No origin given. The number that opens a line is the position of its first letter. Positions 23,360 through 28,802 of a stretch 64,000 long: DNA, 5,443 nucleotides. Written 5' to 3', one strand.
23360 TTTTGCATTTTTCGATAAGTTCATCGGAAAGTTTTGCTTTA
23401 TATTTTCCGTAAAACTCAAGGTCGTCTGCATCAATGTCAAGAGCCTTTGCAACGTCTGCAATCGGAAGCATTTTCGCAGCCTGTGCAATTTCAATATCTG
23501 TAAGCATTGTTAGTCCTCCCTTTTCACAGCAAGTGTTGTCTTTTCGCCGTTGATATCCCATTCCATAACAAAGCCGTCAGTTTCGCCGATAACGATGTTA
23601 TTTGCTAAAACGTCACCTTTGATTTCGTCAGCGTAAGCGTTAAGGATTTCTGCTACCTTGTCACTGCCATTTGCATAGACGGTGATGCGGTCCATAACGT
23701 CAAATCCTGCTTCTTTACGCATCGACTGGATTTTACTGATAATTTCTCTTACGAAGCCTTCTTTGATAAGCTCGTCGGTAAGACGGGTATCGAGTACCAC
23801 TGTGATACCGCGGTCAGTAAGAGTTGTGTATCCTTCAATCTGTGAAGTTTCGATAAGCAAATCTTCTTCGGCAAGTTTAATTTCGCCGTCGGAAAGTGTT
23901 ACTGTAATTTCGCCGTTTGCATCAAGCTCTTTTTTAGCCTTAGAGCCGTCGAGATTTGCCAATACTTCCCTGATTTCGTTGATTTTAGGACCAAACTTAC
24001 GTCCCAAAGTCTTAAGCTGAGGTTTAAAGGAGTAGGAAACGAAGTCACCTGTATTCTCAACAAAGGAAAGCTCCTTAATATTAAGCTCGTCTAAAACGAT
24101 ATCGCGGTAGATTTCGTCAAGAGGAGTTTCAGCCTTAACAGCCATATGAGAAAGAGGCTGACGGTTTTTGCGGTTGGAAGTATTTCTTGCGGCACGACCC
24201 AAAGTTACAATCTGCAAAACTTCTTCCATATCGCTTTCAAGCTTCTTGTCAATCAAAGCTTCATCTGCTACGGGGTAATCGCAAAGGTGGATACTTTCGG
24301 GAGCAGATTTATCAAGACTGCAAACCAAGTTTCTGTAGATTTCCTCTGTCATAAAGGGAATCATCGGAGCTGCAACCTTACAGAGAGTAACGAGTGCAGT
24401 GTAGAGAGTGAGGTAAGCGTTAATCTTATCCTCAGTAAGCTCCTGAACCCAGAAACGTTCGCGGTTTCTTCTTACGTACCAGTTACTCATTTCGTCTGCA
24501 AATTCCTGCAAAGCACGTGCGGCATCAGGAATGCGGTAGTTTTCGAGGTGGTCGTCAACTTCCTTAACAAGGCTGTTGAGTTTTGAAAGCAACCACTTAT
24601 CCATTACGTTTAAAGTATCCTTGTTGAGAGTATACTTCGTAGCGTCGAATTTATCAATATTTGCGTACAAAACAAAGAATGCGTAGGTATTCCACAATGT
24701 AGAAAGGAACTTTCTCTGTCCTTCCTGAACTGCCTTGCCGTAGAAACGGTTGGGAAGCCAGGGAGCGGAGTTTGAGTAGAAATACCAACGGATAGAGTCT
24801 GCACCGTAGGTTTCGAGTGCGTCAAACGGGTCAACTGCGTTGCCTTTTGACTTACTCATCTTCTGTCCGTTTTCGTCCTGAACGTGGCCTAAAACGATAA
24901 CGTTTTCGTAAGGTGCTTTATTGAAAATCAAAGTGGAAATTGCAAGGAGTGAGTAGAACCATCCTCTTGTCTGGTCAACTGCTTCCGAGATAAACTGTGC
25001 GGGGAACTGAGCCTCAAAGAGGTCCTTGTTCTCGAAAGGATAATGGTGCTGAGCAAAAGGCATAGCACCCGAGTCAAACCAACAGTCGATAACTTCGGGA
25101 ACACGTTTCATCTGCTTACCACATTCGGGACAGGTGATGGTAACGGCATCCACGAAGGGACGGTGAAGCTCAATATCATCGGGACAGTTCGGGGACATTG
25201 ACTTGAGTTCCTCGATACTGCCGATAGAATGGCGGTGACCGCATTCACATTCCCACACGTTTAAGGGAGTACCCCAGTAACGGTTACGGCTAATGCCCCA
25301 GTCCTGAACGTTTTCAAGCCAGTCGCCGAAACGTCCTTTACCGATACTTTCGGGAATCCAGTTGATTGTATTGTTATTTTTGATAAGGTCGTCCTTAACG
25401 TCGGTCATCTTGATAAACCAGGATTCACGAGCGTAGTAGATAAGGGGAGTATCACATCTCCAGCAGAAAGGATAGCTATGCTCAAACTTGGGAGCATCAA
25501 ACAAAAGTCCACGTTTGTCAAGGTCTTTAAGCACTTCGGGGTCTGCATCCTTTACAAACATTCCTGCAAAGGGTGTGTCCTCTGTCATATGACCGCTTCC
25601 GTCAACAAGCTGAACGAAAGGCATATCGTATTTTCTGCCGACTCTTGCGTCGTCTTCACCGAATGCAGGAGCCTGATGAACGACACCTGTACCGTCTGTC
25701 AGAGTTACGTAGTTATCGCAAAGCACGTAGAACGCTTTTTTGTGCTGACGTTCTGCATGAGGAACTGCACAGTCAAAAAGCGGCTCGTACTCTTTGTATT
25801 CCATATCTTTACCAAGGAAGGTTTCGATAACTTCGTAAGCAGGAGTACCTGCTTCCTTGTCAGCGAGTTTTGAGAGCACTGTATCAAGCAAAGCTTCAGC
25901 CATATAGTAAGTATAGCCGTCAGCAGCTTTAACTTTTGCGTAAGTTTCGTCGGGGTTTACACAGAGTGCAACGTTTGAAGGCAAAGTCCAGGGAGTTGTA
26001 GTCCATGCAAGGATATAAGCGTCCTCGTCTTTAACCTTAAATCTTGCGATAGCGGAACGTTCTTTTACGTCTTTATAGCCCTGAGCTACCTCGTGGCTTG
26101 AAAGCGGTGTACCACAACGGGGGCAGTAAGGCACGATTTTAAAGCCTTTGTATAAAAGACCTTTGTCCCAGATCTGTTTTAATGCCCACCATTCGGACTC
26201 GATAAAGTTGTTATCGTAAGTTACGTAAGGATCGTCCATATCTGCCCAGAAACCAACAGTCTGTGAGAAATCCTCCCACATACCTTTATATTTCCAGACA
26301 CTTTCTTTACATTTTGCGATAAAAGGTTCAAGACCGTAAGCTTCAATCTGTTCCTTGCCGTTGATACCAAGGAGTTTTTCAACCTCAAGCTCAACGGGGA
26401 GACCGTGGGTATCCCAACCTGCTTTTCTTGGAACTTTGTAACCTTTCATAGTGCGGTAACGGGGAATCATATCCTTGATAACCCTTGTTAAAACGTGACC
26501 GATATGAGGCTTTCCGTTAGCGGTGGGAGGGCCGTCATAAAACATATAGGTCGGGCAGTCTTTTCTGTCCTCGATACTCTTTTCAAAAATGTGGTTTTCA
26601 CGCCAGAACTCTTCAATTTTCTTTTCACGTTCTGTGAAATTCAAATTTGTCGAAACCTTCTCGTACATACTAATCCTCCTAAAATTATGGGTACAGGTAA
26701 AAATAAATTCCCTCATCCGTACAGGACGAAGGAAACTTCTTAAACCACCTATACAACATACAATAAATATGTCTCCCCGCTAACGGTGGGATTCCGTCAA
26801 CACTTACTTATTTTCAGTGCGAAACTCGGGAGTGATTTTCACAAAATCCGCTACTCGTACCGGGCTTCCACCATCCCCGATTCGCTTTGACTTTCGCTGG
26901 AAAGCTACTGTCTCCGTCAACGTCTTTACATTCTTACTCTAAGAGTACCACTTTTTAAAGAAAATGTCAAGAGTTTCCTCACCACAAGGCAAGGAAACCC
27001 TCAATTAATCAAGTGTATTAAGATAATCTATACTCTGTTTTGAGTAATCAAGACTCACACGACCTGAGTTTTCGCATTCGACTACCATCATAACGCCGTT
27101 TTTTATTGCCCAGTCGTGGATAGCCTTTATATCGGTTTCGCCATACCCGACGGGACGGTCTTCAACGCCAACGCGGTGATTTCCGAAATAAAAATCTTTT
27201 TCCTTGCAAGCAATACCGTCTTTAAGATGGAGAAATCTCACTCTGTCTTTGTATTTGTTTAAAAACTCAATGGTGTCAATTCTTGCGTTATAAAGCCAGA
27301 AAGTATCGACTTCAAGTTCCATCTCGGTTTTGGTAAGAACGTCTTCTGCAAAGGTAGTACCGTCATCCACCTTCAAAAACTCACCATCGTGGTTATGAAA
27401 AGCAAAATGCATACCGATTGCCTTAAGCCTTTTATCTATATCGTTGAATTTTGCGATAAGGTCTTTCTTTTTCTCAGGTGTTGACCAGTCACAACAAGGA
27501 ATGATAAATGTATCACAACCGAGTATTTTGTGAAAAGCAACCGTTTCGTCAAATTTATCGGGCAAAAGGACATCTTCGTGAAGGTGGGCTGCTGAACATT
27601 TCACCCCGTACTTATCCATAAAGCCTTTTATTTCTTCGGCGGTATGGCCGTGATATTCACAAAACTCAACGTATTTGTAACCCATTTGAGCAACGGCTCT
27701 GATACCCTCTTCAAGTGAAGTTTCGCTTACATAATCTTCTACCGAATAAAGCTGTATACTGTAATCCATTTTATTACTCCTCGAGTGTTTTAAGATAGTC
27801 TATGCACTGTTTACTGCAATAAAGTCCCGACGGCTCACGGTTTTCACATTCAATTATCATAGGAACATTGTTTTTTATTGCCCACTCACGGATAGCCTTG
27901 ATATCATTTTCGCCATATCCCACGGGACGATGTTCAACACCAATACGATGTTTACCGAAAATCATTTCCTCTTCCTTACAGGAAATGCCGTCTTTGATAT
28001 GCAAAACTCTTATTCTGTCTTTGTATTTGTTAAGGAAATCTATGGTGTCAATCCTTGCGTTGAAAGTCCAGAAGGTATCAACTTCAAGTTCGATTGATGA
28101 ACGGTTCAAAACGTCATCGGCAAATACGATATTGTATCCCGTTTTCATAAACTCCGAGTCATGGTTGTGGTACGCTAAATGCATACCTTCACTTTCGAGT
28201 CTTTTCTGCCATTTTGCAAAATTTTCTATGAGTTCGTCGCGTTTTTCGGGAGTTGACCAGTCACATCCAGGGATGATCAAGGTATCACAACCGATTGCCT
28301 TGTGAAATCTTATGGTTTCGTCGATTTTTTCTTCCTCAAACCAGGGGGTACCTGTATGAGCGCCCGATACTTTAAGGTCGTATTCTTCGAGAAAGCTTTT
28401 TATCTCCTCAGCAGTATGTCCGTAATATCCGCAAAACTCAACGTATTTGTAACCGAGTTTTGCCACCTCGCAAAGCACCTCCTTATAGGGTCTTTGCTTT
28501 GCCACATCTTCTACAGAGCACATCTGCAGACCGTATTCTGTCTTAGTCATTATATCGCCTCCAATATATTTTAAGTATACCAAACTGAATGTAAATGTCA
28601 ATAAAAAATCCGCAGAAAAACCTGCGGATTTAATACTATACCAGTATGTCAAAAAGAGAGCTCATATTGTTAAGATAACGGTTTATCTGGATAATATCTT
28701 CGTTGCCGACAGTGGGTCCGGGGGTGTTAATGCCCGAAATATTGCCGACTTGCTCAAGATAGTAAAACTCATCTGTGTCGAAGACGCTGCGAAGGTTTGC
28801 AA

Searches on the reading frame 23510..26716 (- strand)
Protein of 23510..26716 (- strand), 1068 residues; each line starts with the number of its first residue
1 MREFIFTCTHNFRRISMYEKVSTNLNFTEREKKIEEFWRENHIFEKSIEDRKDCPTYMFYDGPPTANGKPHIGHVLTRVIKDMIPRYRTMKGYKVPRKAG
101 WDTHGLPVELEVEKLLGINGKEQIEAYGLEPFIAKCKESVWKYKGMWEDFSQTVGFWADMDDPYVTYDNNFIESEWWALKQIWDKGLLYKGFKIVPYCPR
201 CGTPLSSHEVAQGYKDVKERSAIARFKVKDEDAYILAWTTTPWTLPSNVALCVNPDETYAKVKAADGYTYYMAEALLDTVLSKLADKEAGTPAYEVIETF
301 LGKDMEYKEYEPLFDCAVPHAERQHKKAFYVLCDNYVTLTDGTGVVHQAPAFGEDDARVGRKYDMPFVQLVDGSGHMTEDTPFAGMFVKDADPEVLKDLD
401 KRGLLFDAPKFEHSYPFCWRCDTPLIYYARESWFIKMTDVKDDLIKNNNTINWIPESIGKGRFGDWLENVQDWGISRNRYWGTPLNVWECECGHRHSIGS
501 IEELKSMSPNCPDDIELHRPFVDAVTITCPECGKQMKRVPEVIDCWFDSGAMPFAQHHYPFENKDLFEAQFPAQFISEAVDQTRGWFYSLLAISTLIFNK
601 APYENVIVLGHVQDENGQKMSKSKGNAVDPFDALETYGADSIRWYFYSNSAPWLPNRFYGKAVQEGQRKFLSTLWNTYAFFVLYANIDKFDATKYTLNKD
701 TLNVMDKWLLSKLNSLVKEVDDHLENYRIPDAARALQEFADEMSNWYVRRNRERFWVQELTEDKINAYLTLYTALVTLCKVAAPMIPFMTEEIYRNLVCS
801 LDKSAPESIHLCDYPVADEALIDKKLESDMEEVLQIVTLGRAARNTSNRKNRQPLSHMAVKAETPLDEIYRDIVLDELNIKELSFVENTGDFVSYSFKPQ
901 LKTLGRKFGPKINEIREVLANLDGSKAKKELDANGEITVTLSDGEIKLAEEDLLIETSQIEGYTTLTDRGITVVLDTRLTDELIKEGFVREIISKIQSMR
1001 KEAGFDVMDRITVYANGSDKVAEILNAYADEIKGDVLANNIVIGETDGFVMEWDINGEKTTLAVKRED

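Call 82: search_protein_families(library=pfam, proteins=[window:23510-26716:-], max_evalue=0.0001)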
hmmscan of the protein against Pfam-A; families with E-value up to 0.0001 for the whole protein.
window:23510-26716:- (1068 aa): 6 families
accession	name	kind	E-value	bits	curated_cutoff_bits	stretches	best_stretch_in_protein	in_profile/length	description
PF00133.28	tRNA-synt_1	-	3e-130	435.2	22.7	1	34-648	2-404/414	tRNA synthetases class I (I, L, M and V)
PF19302.4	DUF5915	-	7.8e-58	195.7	27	1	872-1066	2-194/195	Domain of unknown function (DUF5915)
PF08264.19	Anticodon_1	-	5.5e-35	120.8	25.1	1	706-856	1-145/148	Anticodon-binding domain of tRNA ligase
PF09334.17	tRNA-synt_1g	-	6.6e-21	75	20.1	2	66-126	10-69/391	tRNA synthetases class I (M)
PF01406.26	tRNA-synt_1e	-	1.2e-06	28.6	27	0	597-649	232-283/301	tRNA synthetases class I (C) catalytic domain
PF01921.24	tRNA-synt_1f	-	3.8e-05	23.2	27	0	597-649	261-312/360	tRNA synthetases class I (K)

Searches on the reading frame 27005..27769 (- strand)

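Call 82: search_protein_families(library=pfam, proteins=[window:27005-27769:-], max_evalue=0.0001)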
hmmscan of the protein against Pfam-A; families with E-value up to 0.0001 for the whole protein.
window:27005-27769:- (254 aa): 1 family
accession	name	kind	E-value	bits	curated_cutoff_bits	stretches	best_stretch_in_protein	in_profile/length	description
PF01261.30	AP_endonuc_2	-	5.3e-13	49.7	31.1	1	23-251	1-247/249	Xylose isomerase-like TIM barrel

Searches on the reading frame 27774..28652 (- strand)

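Call 83: search_protein_families(library=pfam, proteins=[window:27774-28652:-], max_evalue=0.01)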
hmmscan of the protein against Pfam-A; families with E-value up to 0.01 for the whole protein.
window:27774-28652:- (292 aa): 1 family
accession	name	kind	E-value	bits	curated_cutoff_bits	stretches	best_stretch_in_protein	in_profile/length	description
PF01261.30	AP_endonuc_2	-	1.4e-20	74.5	31.1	1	62-272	3-232/249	Xylose isomerase-like TIM barrel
